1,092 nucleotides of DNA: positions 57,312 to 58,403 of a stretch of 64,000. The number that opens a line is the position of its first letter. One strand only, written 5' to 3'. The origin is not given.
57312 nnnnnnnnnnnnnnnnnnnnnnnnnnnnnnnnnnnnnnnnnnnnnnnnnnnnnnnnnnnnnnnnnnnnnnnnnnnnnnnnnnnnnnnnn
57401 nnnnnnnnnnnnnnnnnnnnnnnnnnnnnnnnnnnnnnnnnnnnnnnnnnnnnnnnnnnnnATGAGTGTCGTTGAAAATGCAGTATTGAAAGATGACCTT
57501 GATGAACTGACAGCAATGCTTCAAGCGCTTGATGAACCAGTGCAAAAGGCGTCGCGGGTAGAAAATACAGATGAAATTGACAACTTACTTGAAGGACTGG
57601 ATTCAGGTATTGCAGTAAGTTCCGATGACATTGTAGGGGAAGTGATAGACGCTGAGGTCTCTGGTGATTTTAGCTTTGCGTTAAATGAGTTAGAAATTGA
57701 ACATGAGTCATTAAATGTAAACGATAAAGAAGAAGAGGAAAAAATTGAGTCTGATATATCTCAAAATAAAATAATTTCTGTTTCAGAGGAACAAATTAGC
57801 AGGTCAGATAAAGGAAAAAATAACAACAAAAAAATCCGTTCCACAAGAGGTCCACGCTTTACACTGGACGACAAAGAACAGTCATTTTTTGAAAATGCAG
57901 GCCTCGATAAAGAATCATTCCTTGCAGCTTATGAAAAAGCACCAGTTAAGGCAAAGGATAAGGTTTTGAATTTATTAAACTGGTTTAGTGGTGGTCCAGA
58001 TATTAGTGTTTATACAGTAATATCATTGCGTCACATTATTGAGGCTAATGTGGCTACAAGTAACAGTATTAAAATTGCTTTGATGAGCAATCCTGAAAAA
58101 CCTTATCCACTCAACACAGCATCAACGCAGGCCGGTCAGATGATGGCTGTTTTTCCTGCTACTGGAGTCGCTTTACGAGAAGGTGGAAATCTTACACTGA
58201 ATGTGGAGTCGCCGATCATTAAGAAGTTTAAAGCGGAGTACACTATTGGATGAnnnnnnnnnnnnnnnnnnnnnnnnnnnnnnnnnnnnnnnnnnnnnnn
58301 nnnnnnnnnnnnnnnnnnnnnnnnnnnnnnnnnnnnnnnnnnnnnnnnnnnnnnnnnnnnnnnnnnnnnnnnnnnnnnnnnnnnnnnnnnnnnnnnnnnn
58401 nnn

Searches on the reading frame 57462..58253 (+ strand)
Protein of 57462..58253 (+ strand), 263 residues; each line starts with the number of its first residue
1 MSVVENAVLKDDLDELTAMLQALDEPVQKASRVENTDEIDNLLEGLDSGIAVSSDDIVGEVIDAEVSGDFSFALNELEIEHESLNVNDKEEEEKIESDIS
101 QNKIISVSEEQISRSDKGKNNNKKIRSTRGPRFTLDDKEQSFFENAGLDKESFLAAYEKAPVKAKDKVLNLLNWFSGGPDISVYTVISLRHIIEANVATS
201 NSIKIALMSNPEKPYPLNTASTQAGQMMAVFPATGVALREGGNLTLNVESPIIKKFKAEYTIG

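Call 4: search_protein_families(library=pfam, proteins=[window:57462-58253:+], max_evalue=0.1)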
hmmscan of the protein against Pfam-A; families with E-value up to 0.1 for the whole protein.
window:57462-58253:+ (263 aa): 1 family
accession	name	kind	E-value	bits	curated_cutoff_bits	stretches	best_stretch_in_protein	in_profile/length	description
PF06657.18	Cep57_MT_bd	-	0.047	14.6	31.3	1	6-47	24-65/77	Centrosome microtubule-binding domain of Cep57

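Call 5: search_protein_families(library=phrogs, proteins=[window:57462-58253:+], max_evalue=0.01)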
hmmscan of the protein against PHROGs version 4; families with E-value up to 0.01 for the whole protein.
window:57462-58253:+ (263 aa): 2 families
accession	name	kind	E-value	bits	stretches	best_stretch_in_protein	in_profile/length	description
phrog_5235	-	unknown function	8.5e-118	394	1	1-263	1-274/274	-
phrog_3932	-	unknown function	1.5e-14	55.1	1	163-259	208-304/310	-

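Call 7: search_solved_structures(query=window:57462-58253:+, max_evalue=10)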
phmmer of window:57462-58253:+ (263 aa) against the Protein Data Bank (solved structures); distinct sequences matched with E-value up to 10: 0.

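Call 8: find_homologous_proteins(query=window:57462-58253:+, max_evalue=0.001)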
Query window:57462-58253:+ (263 aa): 55 proteins with E <= 0.001 among 1015 candidates.
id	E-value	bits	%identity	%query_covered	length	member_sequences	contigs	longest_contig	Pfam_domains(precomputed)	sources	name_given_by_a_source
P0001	3.0e-161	553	100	100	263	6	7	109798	-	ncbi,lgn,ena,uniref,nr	ncbi:hypothetical protein [Escherichia fergusonii]|uniref:hypothetical protein n=1 Tax=Escherichia f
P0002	5.8e-105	369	67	100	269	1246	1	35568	-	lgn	-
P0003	1.6e-89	318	59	100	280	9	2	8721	-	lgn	-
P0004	2.7e-89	317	59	100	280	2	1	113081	-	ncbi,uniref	ncbi:hypothetical protein [Enterobacter hormaechei]|uniref:hypothetical protein n=1 Tax=Enterobacter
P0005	1.1e-88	315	59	100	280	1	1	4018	-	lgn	-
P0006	1.9e-88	314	59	100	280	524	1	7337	-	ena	-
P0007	2.9e-88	314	59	100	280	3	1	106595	-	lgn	-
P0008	3.9e-88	313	58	100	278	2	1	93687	-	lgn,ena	-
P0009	5.5e-88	313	59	100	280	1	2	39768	-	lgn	-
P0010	5.5e-88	313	58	100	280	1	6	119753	-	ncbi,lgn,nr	ncbi:hypothetical protein KZ106_004620 [Escherichia coli]|nr:hypothetical protein [Escherichia coli]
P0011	8.9e-88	312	59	100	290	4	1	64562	-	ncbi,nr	ncbi:hypothetical protein LAX33_12660 [Escherichia coli]|nr:hypothetical protein [Escherichia coli]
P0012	4.4e-87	310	58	100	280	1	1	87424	-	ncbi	ncbi:hypothetical protein ACD923_10710 [Escherichia coli]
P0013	8.2e-87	309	60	100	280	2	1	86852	-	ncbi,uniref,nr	ncbi:hypothetical protein [Citrobacter gillenii]|uniref:hypothetical protein n=1 Tax=Citrobacter gil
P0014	2.5e-86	308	58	100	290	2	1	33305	-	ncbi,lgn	ncbi:hypothetical protein ACEWJU_15380 [Escherichia coli]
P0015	5.7e-86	306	58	100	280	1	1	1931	-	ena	-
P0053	1.8e-30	125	47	53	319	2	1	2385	-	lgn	-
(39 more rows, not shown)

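Call 21: predict_structure(alignment_id=A2)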
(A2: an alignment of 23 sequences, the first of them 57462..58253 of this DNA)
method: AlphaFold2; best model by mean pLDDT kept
length: 263 residues; sequences in the alignment: 23
mean_pLDDT: 71.5   pTM: 0.50
mean pLDDT of the five models: 71.5, 69.7, 68.9, 67.9, 67.2
residues with pLDDT >= 90: 112; 70-90: 30; 50-70: 62; < 50: 59
segments of 3 or more residues with pLDDT < 50: 1-8, 50-52, 82-125
pLDDT, mean of each block of 10 residues (from residue 1): 47 78 66 56 57 52 51 63 39 34 31 34 47 83 91 91 92 92 95 96 97 95 96 94 94 93 57
secondary structure, 60 per line:
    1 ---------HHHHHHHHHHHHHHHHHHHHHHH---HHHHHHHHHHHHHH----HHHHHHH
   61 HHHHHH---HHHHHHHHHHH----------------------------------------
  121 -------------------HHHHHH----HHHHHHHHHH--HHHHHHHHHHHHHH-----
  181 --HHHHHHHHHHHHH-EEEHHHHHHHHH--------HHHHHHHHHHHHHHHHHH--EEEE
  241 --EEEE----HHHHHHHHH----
elements in order: H10-32 H36-49 H54-66 H70-80 H140-145 H150-159 H162-175 H183-195 E197-199 H200-208 H217-234 E237-240 E243-246 H251-259

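Call 23: search_protein_representatives(alignment_id=A2)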
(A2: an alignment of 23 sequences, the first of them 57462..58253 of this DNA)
Query: 23 sequences, 276 profile positions. Proteins with E-value up to 0.001 (for the whole library): 666; up to 1e-10: 275; up to 1e-30: 22. The best 150 are listed.
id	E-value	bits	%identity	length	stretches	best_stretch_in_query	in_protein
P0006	4.1e-129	446.6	-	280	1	1-276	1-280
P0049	2.3e-105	368.7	-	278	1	1-273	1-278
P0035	1.6e-101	356.1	-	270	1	1-274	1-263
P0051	3.2e-98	345.2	-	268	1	1-273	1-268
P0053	6.6e-85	301.6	-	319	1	4-273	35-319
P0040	2.6e-83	296.4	-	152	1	130-276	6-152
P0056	1.1e-64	235.3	-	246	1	29-272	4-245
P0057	1.6e-60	221.6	-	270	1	6-273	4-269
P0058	1.1e-57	212.3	-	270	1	3-273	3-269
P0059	2.1e-56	208.1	-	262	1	8-272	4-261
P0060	1.1e-54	202.4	-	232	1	59-270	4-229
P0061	1.6e-53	198.6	-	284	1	6-272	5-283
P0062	1.0e-52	196.0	-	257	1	32-272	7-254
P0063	3.4e-51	191.0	-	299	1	13-273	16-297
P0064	1.7e-48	182.2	-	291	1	3-274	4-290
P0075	5.6e-24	101.7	-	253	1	32-271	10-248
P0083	8.6e-22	94.6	-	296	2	176-273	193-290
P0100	2.2e-19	86.7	-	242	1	60-265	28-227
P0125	2.8e-17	79.7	-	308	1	1-268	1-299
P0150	1.3e-15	74.3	-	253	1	40-267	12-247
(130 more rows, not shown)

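Call 30: find_encoding_contigs(protein=P0083, flank=8000, max_places=4)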
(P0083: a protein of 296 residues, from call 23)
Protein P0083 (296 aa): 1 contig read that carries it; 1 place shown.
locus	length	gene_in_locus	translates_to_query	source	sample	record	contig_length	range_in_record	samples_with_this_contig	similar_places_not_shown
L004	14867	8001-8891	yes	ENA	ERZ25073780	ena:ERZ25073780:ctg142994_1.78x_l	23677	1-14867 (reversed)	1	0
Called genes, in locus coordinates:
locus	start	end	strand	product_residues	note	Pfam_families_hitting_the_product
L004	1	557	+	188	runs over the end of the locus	-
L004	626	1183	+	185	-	-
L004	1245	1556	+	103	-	-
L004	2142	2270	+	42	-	-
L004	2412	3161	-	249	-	-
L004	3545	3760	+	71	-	-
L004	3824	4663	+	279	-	PF00303:Thymidylat_synt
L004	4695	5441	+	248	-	PF01503:PRA-PH (weak)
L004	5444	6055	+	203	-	PF13521:AAA_28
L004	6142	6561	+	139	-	-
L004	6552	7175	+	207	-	PF00929:RNase_T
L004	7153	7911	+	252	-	-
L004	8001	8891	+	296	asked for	-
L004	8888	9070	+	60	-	-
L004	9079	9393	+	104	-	-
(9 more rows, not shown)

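Call 31: find_encoding_contigs(protein=P0053, flank=8000, max_places=4)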
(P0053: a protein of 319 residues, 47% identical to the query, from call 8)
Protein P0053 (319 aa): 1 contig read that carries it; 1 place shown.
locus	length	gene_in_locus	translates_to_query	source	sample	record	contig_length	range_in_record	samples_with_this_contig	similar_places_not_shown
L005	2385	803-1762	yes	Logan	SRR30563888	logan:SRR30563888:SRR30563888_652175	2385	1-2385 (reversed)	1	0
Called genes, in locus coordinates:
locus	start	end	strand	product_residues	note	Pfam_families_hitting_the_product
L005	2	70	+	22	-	?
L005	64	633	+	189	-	PF00929:RNase_T, PF13482:RNase_H_2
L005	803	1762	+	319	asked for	-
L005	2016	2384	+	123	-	?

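Call 32: find_encoding_contigs(protein=P0100, flank=8000, max_places=3)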
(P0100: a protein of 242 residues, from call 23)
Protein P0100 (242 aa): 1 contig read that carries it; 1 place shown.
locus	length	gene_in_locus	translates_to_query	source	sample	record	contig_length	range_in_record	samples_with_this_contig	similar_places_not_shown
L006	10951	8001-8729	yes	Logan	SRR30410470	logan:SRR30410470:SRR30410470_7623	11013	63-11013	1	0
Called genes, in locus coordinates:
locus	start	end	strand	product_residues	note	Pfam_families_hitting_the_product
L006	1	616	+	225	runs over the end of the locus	?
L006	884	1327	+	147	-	PF02661:Fic (weak)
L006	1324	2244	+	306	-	PF00303:Thymidylat_synt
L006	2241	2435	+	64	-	-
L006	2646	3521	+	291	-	PF01145:Band_7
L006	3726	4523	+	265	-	-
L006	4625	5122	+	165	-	PF01503:PRA-PH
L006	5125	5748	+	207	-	PF13521:AAA_28 (weak)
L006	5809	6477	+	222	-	-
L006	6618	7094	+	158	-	-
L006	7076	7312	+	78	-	-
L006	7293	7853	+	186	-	PF00929:RNase_T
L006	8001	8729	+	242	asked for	-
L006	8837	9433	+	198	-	-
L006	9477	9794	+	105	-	-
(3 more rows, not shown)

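Call 33: find_encoding_contigs(protein=P0150, flank=8000, max_places=3)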
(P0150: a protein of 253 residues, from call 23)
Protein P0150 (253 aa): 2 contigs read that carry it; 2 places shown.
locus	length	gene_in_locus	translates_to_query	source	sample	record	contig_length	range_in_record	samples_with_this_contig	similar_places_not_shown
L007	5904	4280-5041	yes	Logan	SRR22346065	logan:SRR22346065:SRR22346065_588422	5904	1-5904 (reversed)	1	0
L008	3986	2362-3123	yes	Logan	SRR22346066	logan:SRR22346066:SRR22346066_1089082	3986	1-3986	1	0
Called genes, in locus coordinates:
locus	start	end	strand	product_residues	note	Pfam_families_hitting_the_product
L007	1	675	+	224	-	?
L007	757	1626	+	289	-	PF02511:Thy1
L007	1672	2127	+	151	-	PF00692:dUTPase, PF22769:DCD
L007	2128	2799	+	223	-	PF13521:AAA_28 (weak)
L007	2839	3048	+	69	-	-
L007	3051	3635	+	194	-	PF00929:RNase_T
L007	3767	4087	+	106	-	-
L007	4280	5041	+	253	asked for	-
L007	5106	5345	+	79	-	-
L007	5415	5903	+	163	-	?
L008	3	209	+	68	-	?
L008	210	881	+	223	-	PF13521:AAA_28 (weak)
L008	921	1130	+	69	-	-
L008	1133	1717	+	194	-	PF00929:RNase_T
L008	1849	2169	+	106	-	-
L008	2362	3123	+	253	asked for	-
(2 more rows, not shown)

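Call 34: find_encoding_contigs(protein=P0064, flank=8000, max_places=3)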
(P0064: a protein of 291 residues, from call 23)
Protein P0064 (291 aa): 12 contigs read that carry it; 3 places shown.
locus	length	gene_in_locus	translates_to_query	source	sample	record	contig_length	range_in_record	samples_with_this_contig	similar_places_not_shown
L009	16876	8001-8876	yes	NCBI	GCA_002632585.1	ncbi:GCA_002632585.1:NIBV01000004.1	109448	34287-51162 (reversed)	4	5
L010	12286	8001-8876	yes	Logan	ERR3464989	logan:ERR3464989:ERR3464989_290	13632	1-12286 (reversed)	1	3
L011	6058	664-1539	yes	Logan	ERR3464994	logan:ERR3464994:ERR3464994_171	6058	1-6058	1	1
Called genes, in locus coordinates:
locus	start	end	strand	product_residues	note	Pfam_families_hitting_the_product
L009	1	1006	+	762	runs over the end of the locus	PF03477:ATP-cone (weak), PF00317:Ribonuc_red_lgN, PF02867:Ribonuc_red_lgC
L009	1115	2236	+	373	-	PF00268:Ribonuc_red_sm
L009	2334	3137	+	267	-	PF01503:PRA-PH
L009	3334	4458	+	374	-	PF00303:Thymidylat_synt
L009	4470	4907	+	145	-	-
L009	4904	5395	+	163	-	PF00186:DHFR_1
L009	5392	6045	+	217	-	PF13521:AAA_28 (weak)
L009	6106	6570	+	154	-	-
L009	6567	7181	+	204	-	PF00929:RNase_T, PF13482:RNase_H_2 (faint)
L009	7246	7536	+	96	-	PF05015:HigB-like_toxin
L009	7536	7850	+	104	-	PF01381:HTH_3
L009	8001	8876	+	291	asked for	-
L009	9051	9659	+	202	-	PF05869:Dam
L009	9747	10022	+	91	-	-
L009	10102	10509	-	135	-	-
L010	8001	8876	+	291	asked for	-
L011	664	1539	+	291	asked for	-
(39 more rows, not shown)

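Call 38: fold_search(model_id=the predicted structure, library=viral)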
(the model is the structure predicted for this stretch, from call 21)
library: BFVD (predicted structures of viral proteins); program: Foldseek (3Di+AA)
matches with E <= 10: 148; with E <= 0.001: 1
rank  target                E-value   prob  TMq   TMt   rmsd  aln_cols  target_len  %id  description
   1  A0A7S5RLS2            3.8e-04  1.00  0.34  0.45   6.6       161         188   16  (no name in the UniProt tables at hand)
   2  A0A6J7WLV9            3.5e-03  1.00  0.36  0.47   5.3       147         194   16  Uncharacterized protein [uncultured Caudovirales phage]
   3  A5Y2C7                3.5e-02  0.28  0.14  0.17  18.8       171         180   14  (no name in the UniProt tables at hand)
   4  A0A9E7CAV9            5.5e-02  0.99  0.28  0.39  10.2       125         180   15  (no name in the UniProt tables at hand)
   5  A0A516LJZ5            6.2e-02  0.87  0.23  0.30  14.8       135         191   15  (no name in the UniProt tables at hand)
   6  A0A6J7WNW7            8.7e-02  0.95  0.27  0.40  11.1       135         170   11  Uncharacterized protein [uncultured Caudovirales phage]
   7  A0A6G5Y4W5            1.0e-01  1.00  0.21  0.60   2.4        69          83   16  (no name in the UniProt tables at hand)
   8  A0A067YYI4            1.7e-01  0.60  0.24  0.33  10.6       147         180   15  Uncharacterized protein [Escherichia phage vB_EcoS_AKS96]
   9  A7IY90                1.9e-01  0.12  0.13  0.15  25.4       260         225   13  Gp19 [Corynebacterium phage P1201]
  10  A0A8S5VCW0            2.2e-01  0.85  0.26  0.35   6.9       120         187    9  FOKI RESTRICTION ENDONUCLEASE/DNA COMPLEX (ENDONUCLEASE-DNA), TYPE IIS, RESTRICTION.8A [Siphoviridae sp. ctDXu9]
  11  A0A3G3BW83            2.3e-01  0.25  0.19  0.22  22.2       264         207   13  (no name in the UniProt tables at hand)
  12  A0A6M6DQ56            2.4e-01  0.08  0.12  0.11  25.1       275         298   13  (no name in the UniProt tables at hand)
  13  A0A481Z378            3.2e-01  0.47  0.21  0.14  16.9       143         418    8  3'-5' exonuclease [Pithovirus LCPAC101]
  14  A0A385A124            3.4e-01  0.44  0.22  0.43  16.0       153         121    9  (no name in the UniProt tables at hand)
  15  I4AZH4                3.4e-01  0.23  0.19  0.08  23.8       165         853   11  (no name in the UniProt tables at hand)
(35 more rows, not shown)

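Call 53: search_protein_families(library=pfam, alignment_id=A4, max_evalue=0.01)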
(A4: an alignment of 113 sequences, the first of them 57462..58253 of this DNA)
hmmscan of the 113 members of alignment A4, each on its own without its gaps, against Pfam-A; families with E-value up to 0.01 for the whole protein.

A. member 1, window:57462-58253:+ (263 aa): 0 families

B. families by the number of members that match (of 113 scanned): 6 families
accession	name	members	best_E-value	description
PF06390.17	NESP55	2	8.6e-05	Neuroendocrine-specific golgi protein P55 (NESP55)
PF20566.3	Eap1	1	0.002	eIF4E-associated protein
PF03114.23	BAR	1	0.0032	BAR domain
PF14283.11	CD1107-like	1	0.0054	Mobile element protein CD1107-like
PF06758.18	Olduvai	1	0.0055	Olduvai domain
PF09731.14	Mitofilin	1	0.0078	Mitochondrial inner membrane protein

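Call 54: search_protein_families(library=phrogs, alignment_id=A4, max_evalue=0.001)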
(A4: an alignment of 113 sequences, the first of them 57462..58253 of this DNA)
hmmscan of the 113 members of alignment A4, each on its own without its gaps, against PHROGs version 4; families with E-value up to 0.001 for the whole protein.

A. member 1, window:57462-58253:+ (263 aa): 2 families
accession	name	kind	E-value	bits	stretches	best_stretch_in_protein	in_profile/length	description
phrog_5235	-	unknown function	8.5e-118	394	1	1-263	1-274/274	-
phrog_3932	-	unknown function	1.5e-14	55.1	1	163-259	208-304/310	-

B. families by the number of members that match (of 113 scanned): 3 families
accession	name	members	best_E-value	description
phrog_5235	-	113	2.9e-140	-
phrog_3932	-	113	3.7e-79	-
phrog_3616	-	5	0.0001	-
